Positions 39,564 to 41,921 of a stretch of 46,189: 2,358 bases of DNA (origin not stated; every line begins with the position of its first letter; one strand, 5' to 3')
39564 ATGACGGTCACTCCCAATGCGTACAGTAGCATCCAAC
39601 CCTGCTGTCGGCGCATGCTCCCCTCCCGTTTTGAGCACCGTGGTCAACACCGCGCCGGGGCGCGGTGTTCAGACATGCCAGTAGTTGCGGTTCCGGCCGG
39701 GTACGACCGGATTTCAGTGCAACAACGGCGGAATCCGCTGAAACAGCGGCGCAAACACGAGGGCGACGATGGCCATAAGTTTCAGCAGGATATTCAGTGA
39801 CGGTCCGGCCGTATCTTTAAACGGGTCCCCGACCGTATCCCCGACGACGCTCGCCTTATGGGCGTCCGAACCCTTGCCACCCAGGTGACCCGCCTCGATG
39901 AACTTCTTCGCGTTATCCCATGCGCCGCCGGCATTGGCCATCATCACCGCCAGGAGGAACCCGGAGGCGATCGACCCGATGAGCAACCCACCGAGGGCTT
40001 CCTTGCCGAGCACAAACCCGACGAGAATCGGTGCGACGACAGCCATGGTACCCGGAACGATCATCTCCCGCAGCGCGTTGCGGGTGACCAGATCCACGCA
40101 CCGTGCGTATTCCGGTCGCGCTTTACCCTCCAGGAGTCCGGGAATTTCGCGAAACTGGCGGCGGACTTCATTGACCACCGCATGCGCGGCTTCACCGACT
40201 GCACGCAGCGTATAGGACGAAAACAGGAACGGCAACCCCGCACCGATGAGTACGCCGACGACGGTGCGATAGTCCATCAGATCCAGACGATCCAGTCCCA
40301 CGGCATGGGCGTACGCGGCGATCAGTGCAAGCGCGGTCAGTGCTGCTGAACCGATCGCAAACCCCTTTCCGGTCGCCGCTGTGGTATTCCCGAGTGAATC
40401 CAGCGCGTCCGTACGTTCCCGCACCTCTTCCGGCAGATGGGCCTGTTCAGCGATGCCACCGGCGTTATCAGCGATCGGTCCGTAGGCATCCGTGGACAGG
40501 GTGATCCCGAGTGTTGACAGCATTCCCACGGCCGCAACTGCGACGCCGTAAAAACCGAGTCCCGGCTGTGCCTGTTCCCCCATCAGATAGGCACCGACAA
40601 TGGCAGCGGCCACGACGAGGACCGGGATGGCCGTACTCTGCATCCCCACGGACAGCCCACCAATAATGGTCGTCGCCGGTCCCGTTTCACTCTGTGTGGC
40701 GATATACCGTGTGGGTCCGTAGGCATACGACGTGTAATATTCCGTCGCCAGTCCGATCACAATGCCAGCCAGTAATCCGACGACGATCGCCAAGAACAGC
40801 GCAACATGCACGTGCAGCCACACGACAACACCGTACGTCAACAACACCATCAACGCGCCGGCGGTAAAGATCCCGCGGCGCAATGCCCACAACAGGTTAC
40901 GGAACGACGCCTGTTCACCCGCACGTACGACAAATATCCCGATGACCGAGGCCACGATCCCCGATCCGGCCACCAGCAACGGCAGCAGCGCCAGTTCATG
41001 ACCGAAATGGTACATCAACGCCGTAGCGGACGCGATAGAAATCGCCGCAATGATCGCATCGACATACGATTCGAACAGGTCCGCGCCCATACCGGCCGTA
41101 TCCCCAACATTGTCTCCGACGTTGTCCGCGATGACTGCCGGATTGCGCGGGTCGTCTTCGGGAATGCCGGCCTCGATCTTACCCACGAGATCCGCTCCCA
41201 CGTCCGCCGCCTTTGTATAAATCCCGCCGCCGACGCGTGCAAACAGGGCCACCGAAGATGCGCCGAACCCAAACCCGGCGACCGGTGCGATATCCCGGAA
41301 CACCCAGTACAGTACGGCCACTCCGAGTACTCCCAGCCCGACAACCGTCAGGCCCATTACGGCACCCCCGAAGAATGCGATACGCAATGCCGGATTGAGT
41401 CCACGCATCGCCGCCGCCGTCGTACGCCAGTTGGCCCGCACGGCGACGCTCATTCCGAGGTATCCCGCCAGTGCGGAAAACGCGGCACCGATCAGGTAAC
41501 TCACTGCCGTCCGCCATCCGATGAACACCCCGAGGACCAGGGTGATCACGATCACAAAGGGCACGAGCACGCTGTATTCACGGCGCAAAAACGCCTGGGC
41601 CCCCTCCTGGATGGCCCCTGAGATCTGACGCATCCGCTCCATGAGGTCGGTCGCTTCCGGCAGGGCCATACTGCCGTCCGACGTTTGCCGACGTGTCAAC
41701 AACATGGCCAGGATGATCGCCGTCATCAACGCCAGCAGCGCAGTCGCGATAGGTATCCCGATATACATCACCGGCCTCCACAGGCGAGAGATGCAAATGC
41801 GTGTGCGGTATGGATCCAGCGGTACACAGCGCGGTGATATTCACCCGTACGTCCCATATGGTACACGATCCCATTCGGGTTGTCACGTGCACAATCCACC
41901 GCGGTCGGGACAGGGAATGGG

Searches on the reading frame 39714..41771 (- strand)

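Call 28: search_protein_families(library=ncbifam, proteins=[window:39714-41771:-], max_evalue=0.00001)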
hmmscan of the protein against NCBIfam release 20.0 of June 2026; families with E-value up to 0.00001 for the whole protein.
window:39714-41771:- (685 aa): 13 families
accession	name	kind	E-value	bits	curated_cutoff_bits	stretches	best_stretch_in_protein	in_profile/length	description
NF001960.0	PRK00733.3-5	equivalog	7.6e-284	943.2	546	1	8-679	9-669/673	sodium-translocating pyrophosphatase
NF001959.0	PRK00733.3-4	equivalog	6.2e-267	887.4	975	1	44-679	33-670/674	sodium-translocating pyrophosphatase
NF001958.0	PRK00733.3-3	equivalog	1.1e-266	886.5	1055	1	41-678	29-674/680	sodium-translocating pyrophosphatase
NF001957.0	PRK00733.3-2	equivalog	2.5e-258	859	945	1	42-679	27-650/651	sodium-translocating pyrophosphatase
NF001961.0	PRK00733.3-6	equivalog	1.4e-256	853.1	926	1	44-677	33-670/671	sodium-translocating pyrophosphatase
NF001954.0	PRK00733.2-2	equivalog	3.3e-253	842.5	894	1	40-680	28-720/723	sodium-translocating pyrophosphatase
TIGR01104.1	V_PPase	equivalog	4.2e-246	818.9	651.9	1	9-679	9-692/697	V-type H(+)-translocating pyrophosphatase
NF001955.0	PRK00733.2-4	equivalog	1.7e-243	810.3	1059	1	44-677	34-700/736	sodium-translocating pyrophosphatase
NF001953.0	PRK00733.2-1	equivalog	4.3e-234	779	783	1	11-677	12-696/697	sodium-translocating pyrophosphatase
NF001951.0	PRK00733.1-2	equivalog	5.7e-226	752.3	859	1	39-678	29-689/691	sodium-translocating pyrophosphatase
NF001952.0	PRK00733.1-4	equivalog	2.9e-204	680.4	912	1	17-676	28-726/782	sodium-translocating pyrophosphatase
NF001956.0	PRK00733.3-1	equivalog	1.5e-203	678.4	1321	1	5-678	5-693/704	sodium-translocating pyrophosphatase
NF001950.0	PRK00733.1-1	equivalog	9.5e-65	219.1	826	1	44-671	83-762/807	sodium-translocating pyrophosphatase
